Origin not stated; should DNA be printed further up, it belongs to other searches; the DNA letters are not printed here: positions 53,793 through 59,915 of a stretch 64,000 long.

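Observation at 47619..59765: Giant ~4000-aa TPR/alpha-solenoid protein with an internal cluster of compensating frameshifts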

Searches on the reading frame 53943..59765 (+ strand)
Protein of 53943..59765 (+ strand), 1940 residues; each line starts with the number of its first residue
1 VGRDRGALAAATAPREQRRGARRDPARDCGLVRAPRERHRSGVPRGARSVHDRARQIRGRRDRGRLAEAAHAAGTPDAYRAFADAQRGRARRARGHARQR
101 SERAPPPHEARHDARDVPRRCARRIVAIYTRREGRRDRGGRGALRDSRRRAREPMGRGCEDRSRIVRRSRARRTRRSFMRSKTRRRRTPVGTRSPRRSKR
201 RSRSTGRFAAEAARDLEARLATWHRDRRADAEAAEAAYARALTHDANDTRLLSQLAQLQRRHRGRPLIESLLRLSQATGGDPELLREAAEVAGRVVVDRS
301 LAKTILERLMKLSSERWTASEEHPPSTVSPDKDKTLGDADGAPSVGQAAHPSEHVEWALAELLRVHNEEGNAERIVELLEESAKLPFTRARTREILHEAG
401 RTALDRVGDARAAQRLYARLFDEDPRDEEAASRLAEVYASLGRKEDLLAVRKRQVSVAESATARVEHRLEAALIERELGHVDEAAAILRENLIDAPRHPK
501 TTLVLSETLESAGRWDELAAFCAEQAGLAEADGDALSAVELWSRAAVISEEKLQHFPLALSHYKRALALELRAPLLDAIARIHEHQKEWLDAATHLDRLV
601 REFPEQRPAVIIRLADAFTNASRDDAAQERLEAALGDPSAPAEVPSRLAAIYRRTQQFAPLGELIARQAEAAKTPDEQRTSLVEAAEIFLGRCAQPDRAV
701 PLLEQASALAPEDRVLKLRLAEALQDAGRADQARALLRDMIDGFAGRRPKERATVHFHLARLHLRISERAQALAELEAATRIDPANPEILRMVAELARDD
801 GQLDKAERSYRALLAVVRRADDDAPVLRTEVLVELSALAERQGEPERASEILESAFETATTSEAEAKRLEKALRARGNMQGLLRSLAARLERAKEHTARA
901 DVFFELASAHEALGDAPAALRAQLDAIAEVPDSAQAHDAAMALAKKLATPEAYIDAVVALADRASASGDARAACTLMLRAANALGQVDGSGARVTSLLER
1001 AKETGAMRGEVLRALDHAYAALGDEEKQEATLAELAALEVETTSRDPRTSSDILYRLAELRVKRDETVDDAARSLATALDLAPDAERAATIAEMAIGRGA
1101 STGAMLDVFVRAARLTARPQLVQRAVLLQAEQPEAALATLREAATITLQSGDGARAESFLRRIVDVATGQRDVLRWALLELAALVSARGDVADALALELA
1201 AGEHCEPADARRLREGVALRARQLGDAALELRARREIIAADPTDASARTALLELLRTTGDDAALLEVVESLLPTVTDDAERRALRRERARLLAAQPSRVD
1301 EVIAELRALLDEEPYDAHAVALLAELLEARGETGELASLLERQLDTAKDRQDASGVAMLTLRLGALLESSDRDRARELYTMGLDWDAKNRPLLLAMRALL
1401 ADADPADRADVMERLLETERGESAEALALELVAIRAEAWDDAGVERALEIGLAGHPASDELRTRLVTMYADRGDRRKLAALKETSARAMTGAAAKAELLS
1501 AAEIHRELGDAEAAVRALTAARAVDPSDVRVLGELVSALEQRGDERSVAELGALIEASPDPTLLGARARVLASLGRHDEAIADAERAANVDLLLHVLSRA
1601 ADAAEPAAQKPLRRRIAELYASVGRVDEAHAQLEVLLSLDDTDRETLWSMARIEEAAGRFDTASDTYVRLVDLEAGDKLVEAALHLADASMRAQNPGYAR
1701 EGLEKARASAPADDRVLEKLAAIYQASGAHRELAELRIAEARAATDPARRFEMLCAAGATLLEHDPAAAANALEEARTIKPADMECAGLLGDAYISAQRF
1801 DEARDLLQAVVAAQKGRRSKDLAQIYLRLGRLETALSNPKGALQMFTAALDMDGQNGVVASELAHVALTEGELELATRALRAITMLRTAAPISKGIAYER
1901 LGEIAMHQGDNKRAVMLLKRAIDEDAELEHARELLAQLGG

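Call 5: search_protein_families(library=pfam, proteins=[window:54570-59762:+], max_evalue=0.01)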
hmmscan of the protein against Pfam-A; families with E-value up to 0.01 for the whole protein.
window:54570-59762:+ (1731 aa): 16 families
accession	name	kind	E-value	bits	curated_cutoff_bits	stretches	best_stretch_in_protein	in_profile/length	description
PF14559.12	TPR_19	-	7.7e-33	113.1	25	4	486-531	6-51/68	Tetratricopeptide repeat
PF07719.23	TPR_2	-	7.8e-16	57.3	27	0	1354-1380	3-29/34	Tetratricopeptide repeat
PF13428.12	TPR_14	-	9.8e-14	50.9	23.5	1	1288-1327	3-42/44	Tetratricopeptide repeat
PF13431.12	TPR_17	-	3.8e-13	49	24.4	0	568-598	3-33/34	Tetratricopeptide repeat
PF13181.12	TPR_8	-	6.4e-13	48.2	25.7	0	1355-1381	4-30/34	Tetratricopeptide repeat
PF13424.12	TPR_12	-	2.7e-10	40.7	30.1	2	1580-1644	8-75/77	Tetratricopeptide repeat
PF00515.34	TPR_1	-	6.3e-08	32.5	27.8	0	1357-1378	6-27/34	Tetratricopeptide repeat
PF23914.1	TPR_CcmH_CycH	-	7.9e-07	29.5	42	0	1615-1707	51-142/158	Cytochrome c-type biogenesis protein H TPR domain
PF13429.12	TPR_15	-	1.6e-06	28.2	26.2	1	548-732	12-187/280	Tetratricopeptide repeat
PF13432.12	TPR_16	-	2.8e-05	24.9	32.7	3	1581-1646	3-63/65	Tetratricopeptide repeat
PF13174.12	TPR_6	-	0.00018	22.4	26.3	0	370-396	6-32/33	Tetratricopeptide repeat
PF25058.1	ARM_TT21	-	0.00039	20.8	27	0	503-571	55-121/155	Tetratricopeptide repeat protein 21 ARM repeat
PF13176.12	TPR_7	-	0.00061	20.1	27.9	1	1112-1144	3-35/36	Tetratricopeptide repeat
PF25064.1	ARM_TT21_5th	-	0.0029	18.3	27.8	0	549-612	6-69/117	TT21 fifth ARM repeats domain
PF24583.1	DUF7610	-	0.003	18.2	27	0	1588-1629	33-74/79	Domain of unknown function (DUF7610)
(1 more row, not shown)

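Call 6: search_protein_families(library=ncbifam, proteins=[window:54570-59762:+], max_evalue=0.01)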
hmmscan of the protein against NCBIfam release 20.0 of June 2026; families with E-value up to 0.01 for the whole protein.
window:54570-59762:+ (1731 aa): 13 families
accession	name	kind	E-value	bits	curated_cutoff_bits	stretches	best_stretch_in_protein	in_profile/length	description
TIGR02917.1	PEP_TPR_lipo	equivalog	1.5e-38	132.3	312.2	4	1471-1716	499-733/899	XrtA/PEP-CTERM system TPR-repeat protein PrsT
NF040959.1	MamA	equivalog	5.2e-27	94.6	200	3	1550-1670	80-195/204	magnetosome protein MamA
TIGR02521.1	type_IV_pilW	equivalog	3.6e-11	43.1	154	1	540-604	27-91/234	type IV pilus biogenesis/stability protein PilW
NF052312.1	T9SS_PorW_SprE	equivalog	4.6e-08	32.2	250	1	1565-1718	169-322/716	type IX secretion system periplasmic lipoprotein PorW/SprE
TIGR02552.1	LcrH_SycD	equivalog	1.6e-06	27.9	104.8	1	1414-1505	31-120/136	SycD/LcrH family type III secretion system chaperone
TIGR00540.1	TPR_hemY_coli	hypoth_equivalog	1.9e-06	26.9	142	2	385-642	138-381/385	heme biosynthesis-associated TPR protein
NF008756.0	PRK11788.1-4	equivalog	1.3e-05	24.5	474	0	1585-1720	151-283/389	lipopolysaccharide assembly protein LapB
NF047558.1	TPR_END_plus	domain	2.1e-05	24.4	32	0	547-579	2-34/56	TPR end-of-group domain-containing protein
NF040561.1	PrimPol_Msp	equivalog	0.00034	19.3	200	0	195-269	35-98/515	CRISPR-associated primase-polymerase type A1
NF052415.1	T3SS_chap_SctY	equivalog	0.00038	21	70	1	469-563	5-96/106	type III secretion apparatus assembly chaperone SctY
NF008757.0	PRK11788.1-5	equivalog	0.0043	16.3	363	1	1576-1719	142-282/388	lipopolysaccharide assembly protein LapB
TIGR02795.1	tol_pal_ybgF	equivalog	0.0064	17.1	90.1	0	663-732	48-117/119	tol-pal system protein YbgF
NF052230.1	T9SS_PorE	exception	0.0085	14.4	600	0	510-608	23-121/648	PorE family type IX secretion system protein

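Call 72: find_encoding_contigs(protein=window:53943-59765:+, flank=10000, max_places=6)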
Protein window:53943-59765:+ (1940 aa): no gene with exactly this product is on record in the collection.
